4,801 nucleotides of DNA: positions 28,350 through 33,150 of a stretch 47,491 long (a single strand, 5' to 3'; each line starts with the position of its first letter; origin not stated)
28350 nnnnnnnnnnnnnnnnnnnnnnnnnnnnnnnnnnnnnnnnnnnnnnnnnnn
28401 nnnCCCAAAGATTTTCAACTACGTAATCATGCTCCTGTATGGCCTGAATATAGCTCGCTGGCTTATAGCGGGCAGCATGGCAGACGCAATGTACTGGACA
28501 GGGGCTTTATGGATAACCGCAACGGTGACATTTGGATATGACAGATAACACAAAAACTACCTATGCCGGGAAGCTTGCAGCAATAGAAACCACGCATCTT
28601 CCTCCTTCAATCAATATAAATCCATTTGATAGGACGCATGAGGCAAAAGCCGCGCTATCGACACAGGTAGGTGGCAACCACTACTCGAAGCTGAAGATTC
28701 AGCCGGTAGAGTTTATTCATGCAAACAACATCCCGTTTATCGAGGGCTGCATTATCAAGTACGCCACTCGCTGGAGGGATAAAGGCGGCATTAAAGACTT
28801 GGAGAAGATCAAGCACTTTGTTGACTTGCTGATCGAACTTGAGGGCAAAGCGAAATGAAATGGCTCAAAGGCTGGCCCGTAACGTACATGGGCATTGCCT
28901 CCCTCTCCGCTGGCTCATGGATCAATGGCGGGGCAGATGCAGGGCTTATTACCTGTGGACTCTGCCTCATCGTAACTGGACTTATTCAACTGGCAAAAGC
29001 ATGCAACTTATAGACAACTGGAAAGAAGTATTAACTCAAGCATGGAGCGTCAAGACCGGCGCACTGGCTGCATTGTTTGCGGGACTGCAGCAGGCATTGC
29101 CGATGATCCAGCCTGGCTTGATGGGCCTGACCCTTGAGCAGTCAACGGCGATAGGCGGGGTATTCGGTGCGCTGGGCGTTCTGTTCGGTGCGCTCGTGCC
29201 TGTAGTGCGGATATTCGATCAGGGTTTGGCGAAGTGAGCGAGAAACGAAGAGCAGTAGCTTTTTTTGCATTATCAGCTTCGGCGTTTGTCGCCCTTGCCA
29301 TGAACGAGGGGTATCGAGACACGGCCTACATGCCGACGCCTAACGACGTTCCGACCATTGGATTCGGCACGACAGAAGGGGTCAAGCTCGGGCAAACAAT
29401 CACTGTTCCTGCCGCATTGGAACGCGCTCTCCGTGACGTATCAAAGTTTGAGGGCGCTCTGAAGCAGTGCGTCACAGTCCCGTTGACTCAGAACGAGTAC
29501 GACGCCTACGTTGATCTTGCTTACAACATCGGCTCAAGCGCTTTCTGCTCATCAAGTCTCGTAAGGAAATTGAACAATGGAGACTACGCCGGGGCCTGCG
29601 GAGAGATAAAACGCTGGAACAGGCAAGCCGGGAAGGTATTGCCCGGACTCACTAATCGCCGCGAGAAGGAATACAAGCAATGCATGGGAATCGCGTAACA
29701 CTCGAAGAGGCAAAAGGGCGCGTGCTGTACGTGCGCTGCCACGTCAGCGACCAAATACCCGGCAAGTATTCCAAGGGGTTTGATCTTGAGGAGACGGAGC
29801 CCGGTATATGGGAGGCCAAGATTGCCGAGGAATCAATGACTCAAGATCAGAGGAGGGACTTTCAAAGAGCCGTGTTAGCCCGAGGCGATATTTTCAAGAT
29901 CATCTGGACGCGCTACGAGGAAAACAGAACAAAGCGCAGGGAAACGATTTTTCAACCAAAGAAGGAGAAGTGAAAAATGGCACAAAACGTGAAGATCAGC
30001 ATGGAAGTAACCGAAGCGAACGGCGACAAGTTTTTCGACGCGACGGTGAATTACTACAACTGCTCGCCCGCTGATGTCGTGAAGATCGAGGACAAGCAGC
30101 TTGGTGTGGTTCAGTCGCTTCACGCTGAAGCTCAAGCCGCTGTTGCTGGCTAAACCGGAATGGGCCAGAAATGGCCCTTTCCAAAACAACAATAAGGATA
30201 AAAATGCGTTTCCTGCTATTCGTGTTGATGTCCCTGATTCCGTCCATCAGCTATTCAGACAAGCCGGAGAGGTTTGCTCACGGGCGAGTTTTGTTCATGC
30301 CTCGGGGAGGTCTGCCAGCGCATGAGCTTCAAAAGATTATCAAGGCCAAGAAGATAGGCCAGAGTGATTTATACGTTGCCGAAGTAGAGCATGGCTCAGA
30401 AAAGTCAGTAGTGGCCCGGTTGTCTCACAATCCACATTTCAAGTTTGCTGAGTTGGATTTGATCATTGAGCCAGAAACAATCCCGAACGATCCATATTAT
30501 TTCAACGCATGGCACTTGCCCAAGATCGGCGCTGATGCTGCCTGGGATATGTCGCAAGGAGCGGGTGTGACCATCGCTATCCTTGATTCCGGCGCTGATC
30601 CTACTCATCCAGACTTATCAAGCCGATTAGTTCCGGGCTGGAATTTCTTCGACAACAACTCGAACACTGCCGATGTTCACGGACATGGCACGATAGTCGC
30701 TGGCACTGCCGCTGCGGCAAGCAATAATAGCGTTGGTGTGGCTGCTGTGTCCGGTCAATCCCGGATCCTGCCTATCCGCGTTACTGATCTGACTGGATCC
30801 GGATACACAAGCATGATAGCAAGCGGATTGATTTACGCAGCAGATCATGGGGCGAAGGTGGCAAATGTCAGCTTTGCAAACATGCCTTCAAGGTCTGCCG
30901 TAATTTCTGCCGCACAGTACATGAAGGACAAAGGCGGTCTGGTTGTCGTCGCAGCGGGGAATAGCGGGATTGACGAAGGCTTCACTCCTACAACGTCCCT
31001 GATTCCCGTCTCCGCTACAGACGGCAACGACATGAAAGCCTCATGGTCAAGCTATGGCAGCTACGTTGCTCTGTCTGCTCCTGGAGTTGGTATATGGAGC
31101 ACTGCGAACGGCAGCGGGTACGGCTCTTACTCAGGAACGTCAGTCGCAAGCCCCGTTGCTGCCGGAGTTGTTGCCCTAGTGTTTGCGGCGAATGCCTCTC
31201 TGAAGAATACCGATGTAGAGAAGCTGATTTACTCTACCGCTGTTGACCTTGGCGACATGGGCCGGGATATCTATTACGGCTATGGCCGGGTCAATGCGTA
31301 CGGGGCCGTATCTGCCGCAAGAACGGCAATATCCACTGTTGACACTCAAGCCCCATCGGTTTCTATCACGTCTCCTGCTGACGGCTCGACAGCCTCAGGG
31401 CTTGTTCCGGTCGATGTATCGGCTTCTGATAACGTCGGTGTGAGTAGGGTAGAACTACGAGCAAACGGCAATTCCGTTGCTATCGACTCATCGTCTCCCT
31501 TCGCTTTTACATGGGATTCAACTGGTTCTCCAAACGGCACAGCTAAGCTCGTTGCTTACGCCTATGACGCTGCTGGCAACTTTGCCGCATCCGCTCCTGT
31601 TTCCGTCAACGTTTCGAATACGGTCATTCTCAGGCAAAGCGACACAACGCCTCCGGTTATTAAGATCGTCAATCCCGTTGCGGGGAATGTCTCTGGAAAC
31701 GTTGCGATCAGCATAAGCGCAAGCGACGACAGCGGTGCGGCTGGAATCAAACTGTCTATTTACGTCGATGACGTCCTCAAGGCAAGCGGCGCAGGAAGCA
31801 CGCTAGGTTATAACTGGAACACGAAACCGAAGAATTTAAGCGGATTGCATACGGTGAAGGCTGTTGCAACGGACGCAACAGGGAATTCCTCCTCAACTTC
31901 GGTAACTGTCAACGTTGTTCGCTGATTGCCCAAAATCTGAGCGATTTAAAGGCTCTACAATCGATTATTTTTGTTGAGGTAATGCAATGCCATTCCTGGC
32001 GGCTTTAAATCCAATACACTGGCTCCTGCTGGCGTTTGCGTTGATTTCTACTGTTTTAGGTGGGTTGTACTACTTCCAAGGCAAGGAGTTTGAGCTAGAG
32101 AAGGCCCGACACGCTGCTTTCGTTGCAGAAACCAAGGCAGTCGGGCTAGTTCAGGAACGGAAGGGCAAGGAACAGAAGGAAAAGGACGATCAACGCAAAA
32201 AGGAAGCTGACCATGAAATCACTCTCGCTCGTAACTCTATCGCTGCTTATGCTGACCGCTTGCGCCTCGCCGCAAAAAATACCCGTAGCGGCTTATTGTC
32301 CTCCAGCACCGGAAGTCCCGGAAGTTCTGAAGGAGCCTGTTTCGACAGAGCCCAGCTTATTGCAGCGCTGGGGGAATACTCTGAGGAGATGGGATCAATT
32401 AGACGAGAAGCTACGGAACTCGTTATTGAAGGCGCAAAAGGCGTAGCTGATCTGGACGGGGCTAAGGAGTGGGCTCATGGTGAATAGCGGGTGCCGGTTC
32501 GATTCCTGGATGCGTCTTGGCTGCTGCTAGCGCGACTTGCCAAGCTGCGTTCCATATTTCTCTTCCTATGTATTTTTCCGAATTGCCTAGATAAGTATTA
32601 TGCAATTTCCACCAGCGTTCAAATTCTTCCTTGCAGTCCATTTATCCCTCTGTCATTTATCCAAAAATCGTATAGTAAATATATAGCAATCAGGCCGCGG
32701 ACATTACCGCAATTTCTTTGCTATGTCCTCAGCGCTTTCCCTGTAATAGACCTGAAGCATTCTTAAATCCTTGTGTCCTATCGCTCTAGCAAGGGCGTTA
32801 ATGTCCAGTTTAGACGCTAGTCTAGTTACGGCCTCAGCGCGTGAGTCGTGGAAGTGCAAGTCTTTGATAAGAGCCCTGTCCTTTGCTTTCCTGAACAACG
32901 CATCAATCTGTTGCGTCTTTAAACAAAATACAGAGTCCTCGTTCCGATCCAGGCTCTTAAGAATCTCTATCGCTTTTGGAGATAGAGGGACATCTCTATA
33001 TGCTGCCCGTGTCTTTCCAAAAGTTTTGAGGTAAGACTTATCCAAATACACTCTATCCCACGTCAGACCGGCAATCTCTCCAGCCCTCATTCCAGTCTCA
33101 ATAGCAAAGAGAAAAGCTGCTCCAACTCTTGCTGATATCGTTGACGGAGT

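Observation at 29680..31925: Secreted S8 subtilase with two small ORFs splits the lysis cassette between SAR endolysin and Rz/Rz1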

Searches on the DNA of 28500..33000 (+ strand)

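Call 5: search_dna_similar(query=window:28500-33000:+, collection=phages, mode=near, max_rows=30)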
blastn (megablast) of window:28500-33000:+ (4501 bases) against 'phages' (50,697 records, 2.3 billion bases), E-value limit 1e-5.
No match.

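Call 93: search_rna_families(sources=[L003, L004, L006, L011, window, L339, L340, L341], threshold=gathering, show_alignments=2)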
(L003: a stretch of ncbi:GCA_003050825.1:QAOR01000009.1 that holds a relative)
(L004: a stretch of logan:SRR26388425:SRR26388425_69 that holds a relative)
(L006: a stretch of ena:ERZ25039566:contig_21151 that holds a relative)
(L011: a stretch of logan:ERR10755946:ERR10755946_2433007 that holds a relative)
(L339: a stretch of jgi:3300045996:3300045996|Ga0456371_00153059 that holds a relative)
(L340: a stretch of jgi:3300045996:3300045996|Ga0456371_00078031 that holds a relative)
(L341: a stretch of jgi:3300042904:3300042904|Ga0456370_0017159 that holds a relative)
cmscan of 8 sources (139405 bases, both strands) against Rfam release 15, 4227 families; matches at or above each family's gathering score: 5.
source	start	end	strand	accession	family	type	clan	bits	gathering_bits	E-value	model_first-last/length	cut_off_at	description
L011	5978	6064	+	RF01051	c-di-GMP-I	Cis-reg; riboswitch;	CL00126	73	35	4.6e-12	1-87/87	no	c-di-GMP-I riboswitch aptamer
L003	14980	15066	+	RF01051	c-di-GMP-I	Cis-reg; riboswitch;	CL00126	67.3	35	1.2e-10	1-87/87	no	c-di-GMP-I riboswitch aptamer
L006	9774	9861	+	RF03167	c-di-GMP-I-GGC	Cis-reg; riboswitch;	CL00126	61.6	59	9.1e-12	1-80/80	no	c-di-GMP-I-GGC riboswitch aptamer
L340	6853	6936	-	RF00005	tRNA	Gene; tRNA;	CL00001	60.4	29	3e-10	1-71/71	no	tRNA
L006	7097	7174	+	RF00521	SAM_alpha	Cis-reg; riboswitch;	-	36.2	36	0.00035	1-79/79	no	Alpha-proteobacteria SAM riboswitch aptamer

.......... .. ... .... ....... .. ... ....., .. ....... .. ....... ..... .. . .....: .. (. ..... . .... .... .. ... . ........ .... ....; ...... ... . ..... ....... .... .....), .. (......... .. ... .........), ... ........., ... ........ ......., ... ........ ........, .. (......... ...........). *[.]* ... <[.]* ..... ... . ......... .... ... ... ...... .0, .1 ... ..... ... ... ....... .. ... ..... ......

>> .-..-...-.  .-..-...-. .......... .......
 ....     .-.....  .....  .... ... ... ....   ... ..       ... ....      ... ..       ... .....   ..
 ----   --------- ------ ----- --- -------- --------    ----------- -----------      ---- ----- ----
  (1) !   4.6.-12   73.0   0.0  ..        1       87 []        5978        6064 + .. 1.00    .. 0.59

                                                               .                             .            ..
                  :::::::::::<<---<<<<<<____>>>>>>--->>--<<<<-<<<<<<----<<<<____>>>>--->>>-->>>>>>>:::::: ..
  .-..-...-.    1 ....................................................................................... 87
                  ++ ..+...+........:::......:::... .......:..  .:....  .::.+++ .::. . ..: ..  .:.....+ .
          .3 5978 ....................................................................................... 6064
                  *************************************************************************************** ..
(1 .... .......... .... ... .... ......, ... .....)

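Call 94: search_rna_families(sources=[L001, L002, L007, L010, L005, L337, L338], threshold=gathering)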
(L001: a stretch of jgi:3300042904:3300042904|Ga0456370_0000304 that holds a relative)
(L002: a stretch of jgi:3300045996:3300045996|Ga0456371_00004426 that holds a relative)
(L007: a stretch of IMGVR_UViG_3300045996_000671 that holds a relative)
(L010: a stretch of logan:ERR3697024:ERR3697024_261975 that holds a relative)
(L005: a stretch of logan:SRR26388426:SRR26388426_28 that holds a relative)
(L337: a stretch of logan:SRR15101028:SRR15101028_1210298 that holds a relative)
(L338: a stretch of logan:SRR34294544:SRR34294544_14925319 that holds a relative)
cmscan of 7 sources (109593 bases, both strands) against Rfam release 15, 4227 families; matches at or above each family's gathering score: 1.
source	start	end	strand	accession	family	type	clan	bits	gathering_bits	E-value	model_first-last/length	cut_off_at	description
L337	7415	7451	+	RF03085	abiF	Gene; sRNA;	-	50.7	37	3.3e-06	1-37/37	no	abiF RNA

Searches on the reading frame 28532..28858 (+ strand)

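Call 3: search_protein_families(library=pfam, proteins=[window:28532-28858:+], max_evalue=0.01)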
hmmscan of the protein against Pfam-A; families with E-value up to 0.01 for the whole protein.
window:28532-28858:+ (108 aa): 1 family
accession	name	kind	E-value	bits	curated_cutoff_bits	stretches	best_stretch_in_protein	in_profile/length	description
PF11753.13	DUF3310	-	3.9e-10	40.1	24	1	49-98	5-60/60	Protein of unknwon function (DUF3310)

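Call 4: search_protein_families(library=phrogs, proteins=[window:28532-28858:+], max_evalue=0.01)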
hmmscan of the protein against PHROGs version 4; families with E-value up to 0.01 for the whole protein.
window:28532-28858:+ (108 aa): 17 families
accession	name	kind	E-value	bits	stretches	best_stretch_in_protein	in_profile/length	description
phrog_5839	-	unknown function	3e-19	70.3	1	43-104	5-67/128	-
phrog_236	-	other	7.1e-19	69.7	1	36-107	232-308/431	nucleotide kinase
phrog_26149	-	other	3.3e-12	47.8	1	32-98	83-152/176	deoxynucleoside monophosphate kinase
phrog_13120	-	unknown function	8.8e-10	40.4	1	40-101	60-122/134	-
phrog_4897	-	other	4.6e-09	37.7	1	49-102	119-178/186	kinase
phrog_10946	-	unknown function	1.5e-08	36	1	40-100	3-62/133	-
phrog_11324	-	other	4.4e-08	34.8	1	49-105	15-72/139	nucleotide kinase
phrog_4943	-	unknown function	2.1e-07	32.5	1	50-107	96-162/166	-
phrog_25460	-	unknown function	5.4e-07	30.5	1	49-102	81-138/144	-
phrog_10602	-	other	1.6e-06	29.2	1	50-102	104-161/168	nucleotide kinase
phrog_32578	-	unknown function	2.1e-06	28.8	1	44-102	21-79/221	-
phrog_1689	-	other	2.8e-06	28.4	1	68-105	197-235/243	nucleotide kinase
phrog_23238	-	unknown function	9.6e-06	26.4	1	65-105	154-194/196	-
phrog_11450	-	unknown function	1e-05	25.7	1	48-103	329-387/394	-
phrog_480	-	unknown function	3.2e-05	25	1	48-106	23-86/95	-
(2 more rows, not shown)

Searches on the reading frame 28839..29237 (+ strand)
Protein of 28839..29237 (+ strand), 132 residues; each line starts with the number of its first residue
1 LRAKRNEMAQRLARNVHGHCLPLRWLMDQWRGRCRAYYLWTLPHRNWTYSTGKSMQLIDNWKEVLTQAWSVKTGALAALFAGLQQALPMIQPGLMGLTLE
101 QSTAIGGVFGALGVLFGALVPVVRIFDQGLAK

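Call 3: search_protein_families(library=pfam, proteins=[window:28839-29237:+], max_evalue=0.01)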
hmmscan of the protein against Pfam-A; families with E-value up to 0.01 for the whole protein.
window:28839-29237:+ (132 aa): 1 family
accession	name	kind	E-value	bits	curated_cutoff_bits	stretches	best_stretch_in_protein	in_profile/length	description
PF25612.1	DUF7940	-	3.5e-08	34.4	27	1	56-128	1-63/63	Family of unknown function (DUF7940)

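Call 4: search_protein_families(library=phrogs, proteins=[window:28839-29237:+], max_evalue=0.01)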
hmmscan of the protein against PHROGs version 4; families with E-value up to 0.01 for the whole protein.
window:28839-29237:+ (132 aa): 1 family
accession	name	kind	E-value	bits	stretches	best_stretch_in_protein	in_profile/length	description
phrog_1356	-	lysis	1.1e-06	29.8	1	53-129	45-117/135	holin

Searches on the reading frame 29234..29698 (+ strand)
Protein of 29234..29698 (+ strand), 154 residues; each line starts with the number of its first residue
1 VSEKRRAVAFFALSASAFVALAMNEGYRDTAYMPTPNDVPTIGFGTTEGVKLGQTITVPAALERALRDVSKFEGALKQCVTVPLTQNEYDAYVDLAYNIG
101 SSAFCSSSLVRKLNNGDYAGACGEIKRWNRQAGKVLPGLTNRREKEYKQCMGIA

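Call 3: search_protein_families(library=pfam, proteins=[window:29234-29698:+], max_evalue=0.01)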
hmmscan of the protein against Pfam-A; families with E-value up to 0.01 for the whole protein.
window:29234-29698:+ (154 aa): 1 family
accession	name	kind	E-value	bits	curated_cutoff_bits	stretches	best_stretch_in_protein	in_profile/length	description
PF00959.24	Phage_lysozyme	-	2.5e-40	138.1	22.3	1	24-146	3-125/125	Phage lysozyme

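Call 4: search_protein_families(library=phrogs, proteins=[window:29234-29698:+], max_evalue=0.01)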
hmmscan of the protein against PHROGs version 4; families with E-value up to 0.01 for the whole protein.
window:29234-29698:+ (154 aa): 5 families
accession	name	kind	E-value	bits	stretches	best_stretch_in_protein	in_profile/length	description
phrog_7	-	lysis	1e-49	170.5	1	13-152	554-697/873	endolysin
phrog_33083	-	lysis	1.4e-24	87.6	1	24-146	14-136/456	endolysin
phrog_7910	-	lysis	9.7e-23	81.6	1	65-151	6-92/96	endolysin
phrog_10457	-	lysis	2.7e-21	76.5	1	66-147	9-90/95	endolysin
phrog_28234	-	lysis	7e-08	32.9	1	36-153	95-222/372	endolysin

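Call 103: search_protein_families(library=ncbifam, proteins=[window:29234-29698:+], max_evalue=0.001)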
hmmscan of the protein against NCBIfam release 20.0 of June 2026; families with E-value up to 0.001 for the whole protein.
window:29234-29698:+ (154 aa): 2 families
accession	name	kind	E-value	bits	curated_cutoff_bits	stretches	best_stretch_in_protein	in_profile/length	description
NF058676.1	BaGTA_endo_BgtA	equivalog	1.1e-25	90.5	315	1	14-146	5-141/220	gene transfer agent endolysin BgtA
NF051871.1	LysLocSpmX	equivalog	2e-13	50.4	700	1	20-130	14-123/430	lysozyme-family localization factor SpmX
